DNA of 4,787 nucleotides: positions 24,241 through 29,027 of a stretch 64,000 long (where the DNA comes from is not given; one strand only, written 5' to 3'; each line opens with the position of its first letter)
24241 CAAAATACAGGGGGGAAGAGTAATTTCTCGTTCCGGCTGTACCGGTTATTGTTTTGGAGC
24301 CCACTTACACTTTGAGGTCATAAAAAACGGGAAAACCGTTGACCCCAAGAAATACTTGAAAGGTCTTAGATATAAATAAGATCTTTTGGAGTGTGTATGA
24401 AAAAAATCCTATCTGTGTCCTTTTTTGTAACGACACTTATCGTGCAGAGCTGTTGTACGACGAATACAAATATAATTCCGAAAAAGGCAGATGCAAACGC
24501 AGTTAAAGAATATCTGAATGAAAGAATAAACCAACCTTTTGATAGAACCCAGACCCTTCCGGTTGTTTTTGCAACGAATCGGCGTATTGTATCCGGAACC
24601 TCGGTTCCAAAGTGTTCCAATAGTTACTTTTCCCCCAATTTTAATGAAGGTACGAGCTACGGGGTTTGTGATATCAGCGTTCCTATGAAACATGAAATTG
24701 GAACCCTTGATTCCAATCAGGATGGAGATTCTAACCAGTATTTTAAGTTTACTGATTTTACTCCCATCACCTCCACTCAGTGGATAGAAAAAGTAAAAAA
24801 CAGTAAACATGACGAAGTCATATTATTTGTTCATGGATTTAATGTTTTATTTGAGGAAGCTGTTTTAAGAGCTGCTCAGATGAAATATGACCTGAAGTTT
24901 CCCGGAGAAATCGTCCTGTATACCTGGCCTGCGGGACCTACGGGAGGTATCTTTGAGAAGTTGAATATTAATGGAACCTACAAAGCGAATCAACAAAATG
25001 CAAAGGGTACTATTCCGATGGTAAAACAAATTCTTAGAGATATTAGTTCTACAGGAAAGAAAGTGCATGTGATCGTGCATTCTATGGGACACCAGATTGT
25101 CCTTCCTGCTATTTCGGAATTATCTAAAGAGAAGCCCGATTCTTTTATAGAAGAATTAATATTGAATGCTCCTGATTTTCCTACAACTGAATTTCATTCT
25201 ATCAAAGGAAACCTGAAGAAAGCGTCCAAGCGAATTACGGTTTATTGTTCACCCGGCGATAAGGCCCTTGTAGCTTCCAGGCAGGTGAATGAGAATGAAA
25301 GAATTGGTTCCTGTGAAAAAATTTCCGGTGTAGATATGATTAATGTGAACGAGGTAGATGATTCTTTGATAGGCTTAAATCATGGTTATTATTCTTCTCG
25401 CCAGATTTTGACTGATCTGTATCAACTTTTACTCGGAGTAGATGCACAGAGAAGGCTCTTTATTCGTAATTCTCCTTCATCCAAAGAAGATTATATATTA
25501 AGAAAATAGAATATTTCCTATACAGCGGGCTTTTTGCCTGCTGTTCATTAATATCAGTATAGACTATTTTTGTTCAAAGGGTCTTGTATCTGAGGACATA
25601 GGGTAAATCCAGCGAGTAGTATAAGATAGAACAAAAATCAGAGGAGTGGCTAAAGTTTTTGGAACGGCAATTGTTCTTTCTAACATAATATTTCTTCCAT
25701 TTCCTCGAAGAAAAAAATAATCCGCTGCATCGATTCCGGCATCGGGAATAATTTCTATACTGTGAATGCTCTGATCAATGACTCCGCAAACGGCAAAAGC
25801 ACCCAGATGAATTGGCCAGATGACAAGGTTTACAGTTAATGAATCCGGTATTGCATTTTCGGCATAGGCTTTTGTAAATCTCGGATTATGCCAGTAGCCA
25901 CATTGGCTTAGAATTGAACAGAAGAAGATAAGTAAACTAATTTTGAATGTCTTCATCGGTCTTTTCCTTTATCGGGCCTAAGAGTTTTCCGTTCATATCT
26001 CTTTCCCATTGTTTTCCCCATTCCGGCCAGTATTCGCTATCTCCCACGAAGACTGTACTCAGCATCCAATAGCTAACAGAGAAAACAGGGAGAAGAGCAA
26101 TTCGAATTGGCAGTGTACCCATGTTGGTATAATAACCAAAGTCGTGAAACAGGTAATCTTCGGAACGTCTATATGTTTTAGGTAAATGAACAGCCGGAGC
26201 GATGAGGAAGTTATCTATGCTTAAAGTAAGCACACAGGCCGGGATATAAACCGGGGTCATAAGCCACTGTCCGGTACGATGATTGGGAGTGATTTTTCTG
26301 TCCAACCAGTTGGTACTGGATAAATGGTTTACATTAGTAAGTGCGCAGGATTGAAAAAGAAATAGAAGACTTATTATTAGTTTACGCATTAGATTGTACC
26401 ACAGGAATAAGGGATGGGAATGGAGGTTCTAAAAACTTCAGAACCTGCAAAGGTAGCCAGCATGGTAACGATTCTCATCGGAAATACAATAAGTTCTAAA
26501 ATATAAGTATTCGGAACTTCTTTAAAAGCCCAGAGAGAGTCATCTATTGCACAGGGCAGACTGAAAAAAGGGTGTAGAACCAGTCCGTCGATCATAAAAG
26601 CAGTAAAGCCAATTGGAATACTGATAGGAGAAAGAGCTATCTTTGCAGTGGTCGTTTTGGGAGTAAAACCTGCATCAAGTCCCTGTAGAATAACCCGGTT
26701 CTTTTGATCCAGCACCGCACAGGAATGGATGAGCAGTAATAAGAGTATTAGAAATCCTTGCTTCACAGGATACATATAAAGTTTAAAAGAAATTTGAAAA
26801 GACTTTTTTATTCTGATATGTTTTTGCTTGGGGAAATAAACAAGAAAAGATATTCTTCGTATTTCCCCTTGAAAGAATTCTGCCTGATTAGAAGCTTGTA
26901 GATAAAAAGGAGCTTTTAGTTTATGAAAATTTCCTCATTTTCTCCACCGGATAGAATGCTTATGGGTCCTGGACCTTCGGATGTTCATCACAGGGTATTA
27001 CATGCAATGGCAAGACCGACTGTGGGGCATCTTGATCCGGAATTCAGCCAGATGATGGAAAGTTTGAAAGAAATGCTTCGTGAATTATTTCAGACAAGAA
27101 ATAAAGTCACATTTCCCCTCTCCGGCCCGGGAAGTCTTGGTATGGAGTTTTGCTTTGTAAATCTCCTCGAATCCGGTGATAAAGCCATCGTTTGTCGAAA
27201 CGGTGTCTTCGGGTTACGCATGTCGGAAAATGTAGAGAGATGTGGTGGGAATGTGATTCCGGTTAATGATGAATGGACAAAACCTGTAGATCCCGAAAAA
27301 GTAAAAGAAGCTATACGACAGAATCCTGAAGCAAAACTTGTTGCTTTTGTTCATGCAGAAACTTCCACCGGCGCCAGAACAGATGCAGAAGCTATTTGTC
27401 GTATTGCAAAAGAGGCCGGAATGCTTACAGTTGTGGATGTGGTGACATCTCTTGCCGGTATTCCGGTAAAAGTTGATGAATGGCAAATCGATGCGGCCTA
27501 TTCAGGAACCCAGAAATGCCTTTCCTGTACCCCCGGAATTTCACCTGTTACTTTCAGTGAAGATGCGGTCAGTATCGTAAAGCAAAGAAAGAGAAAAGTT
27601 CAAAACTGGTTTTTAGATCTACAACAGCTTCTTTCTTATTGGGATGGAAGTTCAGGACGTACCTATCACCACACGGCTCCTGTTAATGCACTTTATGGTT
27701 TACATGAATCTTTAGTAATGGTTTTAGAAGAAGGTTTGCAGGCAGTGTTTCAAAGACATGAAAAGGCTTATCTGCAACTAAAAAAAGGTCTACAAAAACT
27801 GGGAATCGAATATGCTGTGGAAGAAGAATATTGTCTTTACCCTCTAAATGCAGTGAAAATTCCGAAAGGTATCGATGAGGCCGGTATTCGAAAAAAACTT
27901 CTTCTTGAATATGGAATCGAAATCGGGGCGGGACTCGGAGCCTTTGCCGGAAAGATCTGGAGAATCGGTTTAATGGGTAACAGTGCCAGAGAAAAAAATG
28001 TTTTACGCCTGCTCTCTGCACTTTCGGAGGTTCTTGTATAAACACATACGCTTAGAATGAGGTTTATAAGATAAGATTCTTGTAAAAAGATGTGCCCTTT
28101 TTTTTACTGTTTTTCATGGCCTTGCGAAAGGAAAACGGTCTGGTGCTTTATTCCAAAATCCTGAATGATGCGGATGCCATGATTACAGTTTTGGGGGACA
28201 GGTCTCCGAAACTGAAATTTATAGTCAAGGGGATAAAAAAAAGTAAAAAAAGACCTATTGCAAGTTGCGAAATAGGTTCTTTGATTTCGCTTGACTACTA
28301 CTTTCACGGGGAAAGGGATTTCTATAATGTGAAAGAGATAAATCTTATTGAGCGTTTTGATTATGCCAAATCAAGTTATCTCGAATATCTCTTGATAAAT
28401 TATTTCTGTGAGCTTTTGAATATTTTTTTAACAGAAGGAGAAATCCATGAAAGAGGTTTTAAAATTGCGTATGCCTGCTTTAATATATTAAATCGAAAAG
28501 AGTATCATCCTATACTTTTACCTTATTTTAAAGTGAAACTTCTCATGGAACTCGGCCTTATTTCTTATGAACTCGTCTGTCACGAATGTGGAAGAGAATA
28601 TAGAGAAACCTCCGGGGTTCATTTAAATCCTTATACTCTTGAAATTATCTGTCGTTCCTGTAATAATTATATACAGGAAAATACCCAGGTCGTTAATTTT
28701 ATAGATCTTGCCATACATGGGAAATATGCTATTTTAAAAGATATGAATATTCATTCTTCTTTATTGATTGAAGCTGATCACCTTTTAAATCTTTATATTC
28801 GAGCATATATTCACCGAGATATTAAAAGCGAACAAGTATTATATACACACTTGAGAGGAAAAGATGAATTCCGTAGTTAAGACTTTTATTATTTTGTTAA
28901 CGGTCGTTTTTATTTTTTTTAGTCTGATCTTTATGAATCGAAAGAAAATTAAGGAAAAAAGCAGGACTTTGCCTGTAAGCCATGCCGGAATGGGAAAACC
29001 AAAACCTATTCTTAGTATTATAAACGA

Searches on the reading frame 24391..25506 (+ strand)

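Call 53: search_protein_families(library=pfam, proteins=[window:24391-25506:+], max_evalue=0.001)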
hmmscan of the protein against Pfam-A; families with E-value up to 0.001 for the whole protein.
window:24391-25506:+ (372 aa): 1 family
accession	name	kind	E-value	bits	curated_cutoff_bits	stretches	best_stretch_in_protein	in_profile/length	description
PF05990.18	DUF900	-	2.9e-51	174.6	20.5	1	129-344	6-226/232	Alpha/beta hydrolase of unknown function (DUF900)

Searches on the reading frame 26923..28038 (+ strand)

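Call 53: search_protein_families(library=pfam, proteins=[window:26923-28038:+], max_evalue=0.001)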
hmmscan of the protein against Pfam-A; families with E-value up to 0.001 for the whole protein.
window:26923-28038:+ (372 aa): 3 families
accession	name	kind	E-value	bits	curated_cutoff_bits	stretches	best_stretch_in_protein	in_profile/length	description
PF00266.25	Aminotran_5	-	9.9e-26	91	21.5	1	33-337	33-338/371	Aminotransferase class-V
PF00155.27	Aminotran_1_2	-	1.6e-05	24.7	19.7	1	46-173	45-186/361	Aminotransferase class I and II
PF01053.26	Cys_Met_Meta_PP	-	0.00018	20.7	27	1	47-184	56-184/381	Cys/Met metabolism PLP-dependent enzyme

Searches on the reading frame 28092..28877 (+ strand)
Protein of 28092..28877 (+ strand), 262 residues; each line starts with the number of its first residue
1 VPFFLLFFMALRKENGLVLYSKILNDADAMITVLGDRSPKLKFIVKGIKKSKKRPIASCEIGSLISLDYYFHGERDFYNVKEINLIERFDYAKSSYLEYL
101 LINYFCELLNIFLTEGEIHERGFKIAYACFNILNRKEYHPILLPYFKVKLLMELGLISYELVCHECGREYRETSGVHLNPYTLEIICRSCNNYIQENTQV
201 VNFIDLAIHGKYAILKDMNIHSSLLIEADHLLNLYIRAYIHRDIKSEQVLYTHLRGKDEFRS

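Call 54: search_protein_families(library=pfam, proteins=[window:28092-28877:+], max_evalue=0.001)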
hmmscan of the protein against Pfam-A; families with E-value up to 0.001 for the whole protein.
window:28092-28877:+ (262 aa): 2 families
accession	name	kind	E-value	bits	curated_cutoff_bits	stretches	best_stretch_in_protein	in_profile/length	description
PF11967.14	RecO_N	-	8.8e-10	38.9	27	1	9-89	1-80/80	Recombination protein O N terminal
PF02565.21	RecO_C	-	3.2e-09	37.2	22.1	1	96-247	4-156/157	Recombination protein O C terminal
